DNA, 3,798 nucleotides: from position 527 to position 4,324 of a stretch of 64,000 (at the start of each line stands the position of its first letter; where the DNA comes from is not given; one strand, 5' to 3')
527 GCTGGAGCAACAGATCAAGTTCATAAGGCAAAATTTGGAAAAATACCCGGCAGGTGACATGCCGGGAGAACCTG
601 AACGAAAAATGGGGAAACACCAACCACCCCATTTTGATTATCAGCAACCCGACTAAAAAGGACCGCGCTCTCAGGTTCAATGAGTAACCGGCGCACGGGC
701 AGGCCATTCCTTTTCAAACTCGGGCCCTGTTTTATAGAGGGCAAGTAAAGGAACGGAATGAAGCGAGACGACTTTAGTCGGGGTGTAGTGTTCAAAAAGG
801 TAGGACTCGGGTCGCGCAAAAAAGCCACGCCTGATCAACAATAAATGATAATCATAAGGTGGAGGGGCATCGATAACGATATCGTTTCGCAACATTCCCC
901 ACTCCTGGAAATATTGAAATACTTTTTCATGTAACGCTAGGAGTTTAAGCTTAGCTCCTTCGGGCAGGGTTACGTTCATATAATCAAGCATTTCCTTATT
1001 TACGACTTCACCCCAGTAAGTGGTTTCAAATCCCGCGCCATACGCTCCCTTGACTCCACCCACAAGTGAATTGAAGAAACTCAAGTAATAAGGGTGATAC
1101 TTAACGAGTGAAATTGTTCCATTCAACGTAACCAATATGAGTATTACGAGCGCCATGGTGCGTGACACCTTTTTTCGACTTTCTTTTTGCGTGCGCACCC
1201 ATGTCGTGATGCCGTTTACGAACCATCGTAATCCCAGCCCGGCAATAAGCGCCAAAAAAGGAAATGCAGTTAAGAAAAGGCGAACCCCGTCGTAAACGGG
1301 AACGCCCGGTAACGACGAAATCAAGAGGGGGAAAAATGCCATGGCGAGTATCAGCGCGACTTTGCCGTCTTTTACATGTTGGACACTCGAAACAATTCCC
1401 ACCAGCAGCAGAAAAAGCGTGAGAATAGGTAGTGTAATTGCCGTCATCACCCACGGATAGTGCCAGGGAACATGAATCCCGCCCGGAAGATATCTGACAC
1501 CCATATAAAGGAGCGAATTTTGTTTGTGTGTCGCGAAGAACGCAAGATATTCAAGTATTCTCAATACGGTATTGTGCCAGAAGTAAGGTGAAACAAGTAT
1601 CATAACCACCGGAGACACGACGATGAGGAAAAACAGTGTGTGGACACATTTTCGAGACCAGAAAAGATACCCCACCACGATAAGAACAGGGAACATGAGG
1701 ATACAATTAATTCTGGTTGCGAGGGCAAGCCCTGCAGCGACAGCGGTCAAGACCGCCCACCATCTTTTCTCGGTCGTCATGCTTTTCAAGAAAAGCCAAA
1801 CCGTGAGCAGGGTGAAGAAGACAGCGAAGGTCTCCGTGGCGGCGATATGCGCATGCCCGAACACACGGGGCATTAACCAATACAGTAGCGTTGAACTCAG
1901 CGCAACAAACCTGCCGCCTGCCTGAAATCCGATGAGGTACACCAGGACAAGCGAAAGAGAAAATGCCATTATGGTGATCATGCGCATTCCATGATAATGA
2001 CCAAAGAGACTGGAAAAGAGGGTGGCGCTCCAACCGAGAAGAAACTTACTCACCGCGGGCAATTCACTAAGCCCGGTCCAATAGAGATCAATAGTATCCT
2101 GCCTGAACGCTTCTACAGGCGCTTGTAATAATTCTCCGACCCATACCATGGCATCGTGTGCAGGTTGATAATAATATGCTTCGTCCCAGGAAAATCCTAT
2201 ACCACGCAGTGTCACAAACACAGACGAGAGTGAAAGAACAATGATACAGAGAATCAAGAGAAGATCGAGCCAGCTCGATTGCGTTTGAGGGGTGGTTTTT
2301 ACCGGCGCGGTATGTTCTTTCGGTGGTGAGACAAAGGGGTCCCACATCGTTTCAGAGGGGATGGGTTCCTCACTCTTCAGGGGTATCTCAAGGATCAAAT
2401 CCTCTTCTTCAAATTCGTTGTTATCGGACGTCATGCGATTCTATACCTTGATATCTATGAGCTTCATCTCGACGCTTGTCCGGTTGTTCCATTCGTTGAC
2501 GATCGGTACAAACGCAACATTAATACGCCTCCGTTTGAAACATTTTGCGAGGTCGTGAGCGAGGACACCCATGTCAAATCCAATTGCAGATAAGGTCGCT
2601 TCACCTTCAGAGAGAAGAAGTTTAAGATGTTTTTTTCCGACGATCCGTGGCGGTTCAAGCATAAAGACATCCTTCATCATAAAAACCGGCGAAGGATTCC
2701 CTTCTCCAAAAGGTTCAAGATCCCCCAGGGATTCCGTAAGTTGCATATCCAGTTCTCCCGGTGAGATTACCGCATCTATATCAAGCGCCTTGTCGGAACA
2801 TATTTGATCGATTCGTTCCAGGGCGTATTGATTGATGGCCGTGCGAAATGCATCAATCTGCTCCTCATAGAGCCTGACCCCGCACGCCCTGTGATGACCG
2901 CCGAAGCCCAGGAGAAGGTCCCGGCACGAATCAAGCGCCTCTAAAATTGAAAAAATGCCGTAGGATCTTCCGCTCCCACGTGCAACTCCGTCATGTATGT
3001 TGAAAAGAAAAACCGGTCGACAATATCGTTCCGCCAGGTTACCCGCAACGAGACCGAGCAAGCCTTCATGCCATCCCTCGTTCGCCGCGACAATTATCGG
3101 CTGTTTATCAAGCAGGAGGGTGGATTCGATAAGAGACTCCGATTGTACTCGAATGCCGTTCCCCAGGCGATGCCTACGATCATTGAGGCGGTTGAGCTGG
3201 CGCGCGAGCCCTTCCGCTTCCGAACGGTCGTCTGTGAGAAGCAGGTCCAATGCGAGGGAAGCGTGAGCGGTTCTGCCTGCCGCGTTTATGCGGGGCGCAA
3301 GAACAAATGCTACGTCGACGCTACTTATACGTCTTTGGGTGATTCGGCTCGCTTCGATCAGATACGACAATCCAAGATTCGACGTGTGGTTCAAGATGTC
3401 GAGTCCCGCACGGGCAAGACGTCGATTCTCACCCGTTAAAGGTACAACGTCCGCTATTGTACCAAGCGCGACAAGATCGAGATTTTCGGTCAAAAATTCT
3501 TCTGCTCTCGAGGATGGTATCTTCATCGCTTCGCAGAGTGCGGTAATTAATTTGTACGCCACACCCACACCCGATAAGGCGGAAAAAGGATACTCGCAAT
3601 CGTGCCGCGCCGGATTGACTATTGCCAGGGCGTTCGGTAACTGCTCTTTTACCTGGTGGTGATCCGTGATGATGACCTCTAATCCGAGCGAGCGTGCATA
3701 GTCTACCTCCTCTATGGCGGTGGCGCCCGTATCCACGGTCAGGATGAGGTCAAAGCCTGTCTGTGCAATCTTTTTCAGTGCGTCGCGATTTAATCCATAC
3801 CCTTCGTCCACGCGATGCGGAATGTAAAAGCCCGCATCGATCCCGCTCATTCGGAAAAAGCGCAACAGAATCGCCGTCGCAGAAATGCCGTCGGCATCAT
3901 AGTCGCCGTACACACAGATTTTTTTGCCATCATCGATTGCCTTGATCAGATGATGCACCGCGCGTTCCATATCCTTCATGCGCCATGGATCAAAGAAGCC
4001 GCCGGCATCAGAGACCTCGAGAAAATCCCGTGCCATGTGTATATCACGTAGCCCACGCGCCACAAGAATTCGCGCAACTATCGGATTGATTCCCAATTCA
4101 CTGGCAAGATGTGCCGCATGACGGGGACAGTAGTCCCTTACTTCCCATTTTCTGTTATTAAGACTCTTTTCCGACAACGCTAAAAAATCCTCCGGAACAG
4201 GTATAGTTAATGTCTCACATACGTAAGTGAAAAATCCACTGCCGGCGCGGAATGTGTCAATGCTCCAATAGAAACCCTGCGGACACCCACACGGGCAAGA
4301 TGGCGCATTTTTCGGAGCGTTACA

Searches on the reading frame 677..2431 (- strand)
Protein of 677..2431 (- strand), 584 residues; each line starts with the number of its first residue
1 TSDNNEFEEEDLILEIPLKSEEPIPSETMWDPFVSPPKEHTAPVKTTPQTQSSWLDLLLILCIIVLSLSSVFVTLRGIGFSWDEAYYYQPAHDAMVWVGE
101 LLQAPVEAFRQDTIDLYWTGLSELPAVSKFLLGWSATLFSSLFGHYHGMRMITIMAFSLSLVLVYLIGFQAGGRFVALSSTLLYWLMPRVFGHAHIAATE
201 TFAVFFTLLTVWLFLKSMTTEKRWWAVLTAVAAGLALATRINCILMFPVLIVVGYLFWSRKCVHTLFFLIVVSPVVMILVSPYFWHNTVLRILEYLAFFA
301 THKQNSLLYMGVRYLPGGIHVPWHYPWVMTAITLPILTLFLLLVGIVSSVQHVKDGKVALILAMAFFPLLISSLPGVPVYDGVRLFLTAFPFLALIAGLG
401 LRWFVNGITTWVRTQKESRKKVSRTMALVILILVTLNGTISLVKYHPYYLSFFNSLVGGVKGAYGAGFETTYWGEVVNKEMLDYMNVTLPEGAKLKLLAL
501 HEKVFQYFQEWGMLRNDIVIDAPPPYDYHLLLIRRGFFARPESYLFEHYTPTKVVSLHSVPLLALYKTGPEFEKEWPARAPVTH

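Call 43: search_protein_families(library=pfam, proteins=[window:677-2431:-], max_evalue=0.00001)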
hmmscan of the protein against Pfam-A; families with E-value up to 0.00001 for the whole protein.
window:677-2431:- (584 aa): 2 families
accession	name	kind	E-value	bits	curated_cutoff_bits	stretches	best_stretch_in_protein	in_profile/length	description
PF13231.12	PMT_2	-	4.8e-11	43.6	26.1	1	131-285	5-159/160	Dolichyl-phosphate-mannose-protein mannosyltransferase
PF02366.24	PMT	-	1.6e-10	41.4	22.7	1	142-301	77-239/245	Dolichyl-phosphate-mannose-protein mannosyltransferase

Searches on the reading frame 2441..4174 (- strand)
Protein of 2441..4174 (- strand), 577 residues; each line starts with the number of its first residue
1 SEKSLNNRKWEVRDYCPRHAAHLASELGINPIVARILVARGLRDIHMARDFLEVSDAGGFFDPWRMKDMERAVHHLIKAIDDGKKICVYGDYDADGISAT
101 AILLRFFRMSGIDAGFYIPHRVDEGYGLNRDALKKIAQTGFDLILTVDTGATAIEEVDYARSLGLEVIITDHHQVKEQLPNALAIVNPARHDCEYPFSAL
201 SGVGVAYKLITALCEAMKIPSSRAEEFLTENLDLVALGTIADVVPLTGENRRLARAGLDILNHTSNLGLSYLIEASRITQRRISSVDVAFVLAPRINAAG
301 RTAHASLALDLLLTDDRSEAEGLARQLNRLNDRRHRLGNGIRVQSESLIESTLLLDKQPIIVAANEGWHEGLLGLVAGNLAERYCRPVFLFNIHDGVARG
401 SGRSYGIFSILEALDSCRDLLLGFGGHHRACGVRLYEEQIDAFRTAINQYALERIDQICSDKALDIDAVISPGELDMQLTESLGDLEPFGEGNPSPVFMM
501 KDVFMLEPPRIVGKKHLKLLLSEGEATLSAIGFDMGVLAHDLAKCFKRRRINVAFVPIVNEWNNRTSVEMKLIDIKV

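Call 43: search_protein_families(library=pfam, proteins=[window:2441-4174:-], max_evalue=0.00001)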
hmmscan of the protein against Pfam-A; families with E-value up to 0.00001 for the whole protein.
window:2441-4174:- (577 aa): 3 families
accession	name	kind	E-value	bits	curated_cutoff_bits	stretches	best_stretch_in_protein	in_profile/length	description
PF01368.27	DHH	-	1.1e-26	93.9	28.1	1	85-239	1-125/125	DHH family, N-terminal domain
PF17768.7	RecJ_OB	-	5.7e-25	87.9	27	1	466-574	1-107/107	RecJ OB domain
PF02272.25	DHHA1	-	3.4e-11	44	25.9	1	358-451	2-100/102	DHHA1 domain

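Call 54: find_homologous_proteins(query=window:2441-4174:-, max_evalue=1e-30)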
Query window:2441-4174:- (577 aa): 7739 proteins with E <= 1e-30 among 8000 candidates; the best 120 are listed.
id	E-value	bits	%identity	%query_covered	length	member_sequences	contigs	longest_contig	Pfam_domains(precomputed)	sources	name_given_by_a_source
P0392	0.0e+0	1297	100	100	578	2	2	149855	PF01368.28,PF17768.8,PF02272.25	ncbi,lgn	-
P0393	5.7e-222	757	60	100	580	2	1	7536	PF01368.28,PF17768.8,PF02272.25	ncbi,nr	ncbi:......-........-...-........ exonuclease RecJ [Candidatus Sumerlaeota bacterium]|nr:single-stra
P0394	1.5e-214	732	59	100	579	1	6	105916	PF01368.28,PF17768.8,PF02272.25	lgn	-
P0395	1.2e-209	716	57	99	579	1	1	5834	PF01368.28,PF17768.8,PF02272.25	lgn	-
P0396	3.1e-202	691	55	99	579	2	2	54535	PF01368.28,PF17768.8,PF02272.25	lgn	-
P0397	5.6e-162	558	48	98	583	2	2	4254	PF01368.28,PF17768.8,PF02272.25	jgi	jgi:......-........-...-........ exonuclease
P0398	1.1e-157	544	46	98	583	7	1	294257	PF01368.28,PF17768.8,PF02272.25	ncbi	-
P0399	6.6e-157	542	46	98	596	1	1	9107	PF01368.28,PF17768.8,PF02272.25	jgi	jgi:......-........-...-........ exonuclease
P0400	1.1e-156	541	48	99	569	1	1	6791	PF01368.28,PF17768.8,PF02272.25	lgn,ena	-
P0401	2.2e-156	540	47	96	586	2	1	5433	PF01368.28,PF17768.8,PF02272.25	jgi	jgi:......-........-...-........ exonuclease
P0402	1.2e-145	505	44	98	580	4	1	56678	PF01368.28,PF17768.8,PF02272.25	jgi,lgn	jgi:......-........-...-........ exonuclease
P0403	3.2e-139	483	45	96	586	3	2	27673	PF01368.28,PF17768.8,PF02272.25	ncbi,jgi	-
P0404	9.5e-139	482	44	98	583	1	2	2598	PF01368.28,PF17768.8,PF02272.25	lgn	-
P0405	1.1e-138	482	43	99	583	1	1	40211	PF01368.28,PF17768.8,PF02272.25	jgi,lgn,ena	-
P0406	7.8e-138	479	43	99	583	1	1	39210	PF01368.28,PF17768.8,PF02272.25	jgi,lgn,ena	jgi:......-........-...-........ exonuclease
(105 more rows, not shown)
